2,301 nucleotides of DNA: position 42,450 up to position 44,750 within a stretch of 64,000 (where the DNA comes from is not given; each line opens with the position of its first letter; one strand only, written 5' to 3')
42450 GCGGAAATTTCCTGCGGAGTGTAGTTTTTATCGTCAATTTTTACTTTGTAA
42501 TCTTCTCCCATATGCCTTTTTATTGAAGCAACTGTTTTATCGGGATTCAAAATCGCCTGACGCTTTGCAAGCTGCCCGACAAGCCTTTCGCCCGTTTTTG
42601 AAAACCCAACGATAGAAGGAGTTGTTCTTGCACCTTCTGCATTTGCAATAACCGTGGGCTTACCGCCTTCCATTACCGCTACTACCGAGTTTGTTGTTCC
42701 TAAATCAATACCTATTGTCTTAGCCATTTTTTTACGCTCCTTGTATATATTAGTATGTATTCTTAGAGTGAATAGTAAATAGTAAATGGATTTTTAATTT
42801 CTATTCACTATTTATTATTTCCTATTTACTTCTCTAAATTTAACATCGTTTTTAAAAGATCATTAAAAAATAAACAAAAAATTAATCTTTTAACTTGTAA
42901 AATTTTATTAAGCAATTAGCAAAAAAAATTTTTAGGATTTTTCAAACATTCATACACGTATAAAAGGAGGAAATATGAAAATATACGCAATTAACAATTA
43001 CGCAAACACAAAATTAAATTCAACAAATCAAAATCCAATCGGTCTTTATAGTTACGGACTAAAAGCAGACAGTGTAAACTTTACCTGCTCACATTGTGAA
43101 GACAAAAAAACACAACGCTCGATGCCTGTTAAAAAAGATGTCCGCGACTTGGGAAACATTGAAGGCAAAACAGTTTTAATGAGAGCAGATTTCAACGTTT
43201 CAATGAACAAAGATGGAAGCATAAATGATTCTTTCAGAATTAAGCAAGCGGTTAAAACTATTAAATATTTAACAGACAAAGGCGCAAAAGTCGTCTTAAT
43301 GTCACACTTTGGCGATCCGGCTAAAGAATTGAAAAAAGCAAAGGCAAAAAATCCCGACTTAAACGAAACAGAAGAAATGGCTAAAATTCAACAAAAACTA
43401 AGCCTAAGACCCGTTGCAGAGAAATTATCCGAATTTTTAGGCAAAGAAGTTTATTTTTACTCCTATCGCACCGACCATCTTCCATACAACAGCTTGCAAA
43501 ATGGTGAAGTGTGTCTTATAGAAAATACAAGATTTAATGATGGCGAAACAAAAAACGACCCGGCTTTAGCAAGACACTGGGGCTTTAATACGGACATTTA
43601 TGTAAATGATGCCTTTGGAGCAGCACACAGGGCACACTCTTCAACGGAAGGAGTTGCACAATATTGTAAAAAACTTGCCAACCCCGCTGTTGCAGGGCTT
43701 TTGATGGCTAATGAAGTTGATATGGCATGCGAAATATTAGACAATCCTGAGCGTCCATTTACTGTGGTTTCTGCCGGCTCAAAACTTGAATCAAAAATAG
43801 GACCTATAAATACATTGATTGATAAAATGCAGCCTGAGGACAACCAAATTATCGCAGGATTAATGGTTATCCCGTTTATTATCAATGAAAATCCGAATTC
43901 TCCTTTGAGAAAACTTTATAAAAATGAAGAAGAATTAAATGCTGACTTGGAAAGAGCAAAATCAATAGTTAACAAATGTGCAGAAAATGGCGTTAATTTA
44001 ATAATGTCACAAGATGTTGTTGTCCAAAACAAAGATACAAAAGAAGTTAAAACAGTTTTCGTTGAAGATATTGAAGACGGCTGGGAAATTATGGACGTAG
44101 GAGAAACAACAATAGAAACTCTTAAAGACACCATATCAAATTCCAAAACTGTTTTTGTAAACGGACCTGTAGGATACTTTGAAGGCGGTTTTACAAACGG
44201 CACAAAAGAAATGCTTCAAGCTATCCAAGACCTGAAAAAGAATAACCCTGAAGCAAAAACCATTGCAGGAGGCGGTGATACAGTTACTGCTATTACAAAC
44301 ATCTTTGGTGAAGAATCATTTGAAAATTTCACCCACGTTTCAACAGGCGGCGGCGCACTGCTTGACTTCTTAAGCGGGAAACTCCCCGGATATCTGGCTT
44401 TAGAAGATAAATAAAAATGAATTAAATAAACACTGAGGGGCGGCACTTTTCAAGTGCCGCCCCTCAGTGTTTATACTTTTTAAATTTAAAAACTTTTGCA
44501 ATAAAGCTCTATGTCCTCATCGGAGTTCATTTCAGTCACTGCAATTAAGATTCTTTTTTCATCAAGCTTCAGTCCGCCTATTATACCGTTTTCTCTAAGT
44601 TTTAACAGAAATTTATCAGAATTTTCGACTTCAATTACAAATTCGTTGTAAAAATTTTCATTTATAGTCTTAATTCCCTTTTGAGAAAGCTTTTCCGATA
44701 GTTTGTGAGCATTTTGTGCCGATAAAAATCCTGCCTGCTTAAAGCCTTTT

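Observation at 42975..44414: Second, divergent phosphoglycerate kinase paralog with a 55-aa leader and insertions, alongside a canonical pgk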

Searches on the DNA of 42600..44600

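Call 88: search_rna_families(source=window, start=42600, end=44600, threshold=evalue, max_evalue=1)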
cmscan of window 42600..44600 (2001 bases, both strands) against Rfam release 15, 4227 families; matches with E-value up to 1: 12.
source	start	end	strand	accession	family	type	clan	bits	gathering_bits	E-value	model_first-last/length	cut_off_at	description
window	44426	44474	-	RF03883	mir-9256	Gene; miRNA;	-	40.9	80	1.9e-06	1-67/67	no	mir-9256 microRNA precursor family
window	44426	44474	+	RF03883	mir-9256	Gene; miRNA;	-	40.7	80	2.1e-06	1-67/67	no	mir-9256 microRNA precursor family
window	44412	44488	+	RF02625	WsnRNA46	Gene; sRNA;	-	25.5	65.3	0.029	1-151/151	no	Wolbachia sRNA 46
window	44425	44475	-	RF00665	mir-290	Gene; miRNA;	CL00096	25.4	51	0.034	1-70/70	no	mir-290 microRNA precursor family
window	44429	44493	-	RF02495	ohsC_RNA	Gene; antitoxin;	-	25.4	50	0.49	1-77/77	no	Oppression of Hydrophobic ORF by sRNA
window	44425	44475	+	RF00665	mir-290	Gene; miRNA;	CL00096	24.9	51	0.045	1-70/70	no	mir-290 microRNA precursor family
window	44426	44474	+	RF00073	MIR156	Gene; miRNA;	-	24.7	62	0.038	1-88/88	no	mir-156 microRNA precursor family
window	44392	44480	+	RF01236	snoU19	Gene; snRNA; snoRNA; HACA-box;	-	24.4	45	0.39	1-144/144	no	Small nucleolar RNA U19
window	44409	44542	-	RF02734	Cgb105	Gene; sRNA;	-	20.2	163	0.072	1-134/134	no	Corynebacterium sRNA 105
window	44425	44475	-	RF03598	MIR6024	Gene; miRNA;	-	20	72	0.74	1-99/99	no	MIR6024 microRNA precursor family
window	44427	44492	+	RF01477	rli43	Gene; sRNA;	-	17.8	100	0.19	1-255/255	no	Listeria sRNA rli43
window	44367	44471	+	RF01408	sraL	Gene; sRNA;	-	17.2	39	0.58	1-142/142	no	sraL Hfq binding RNA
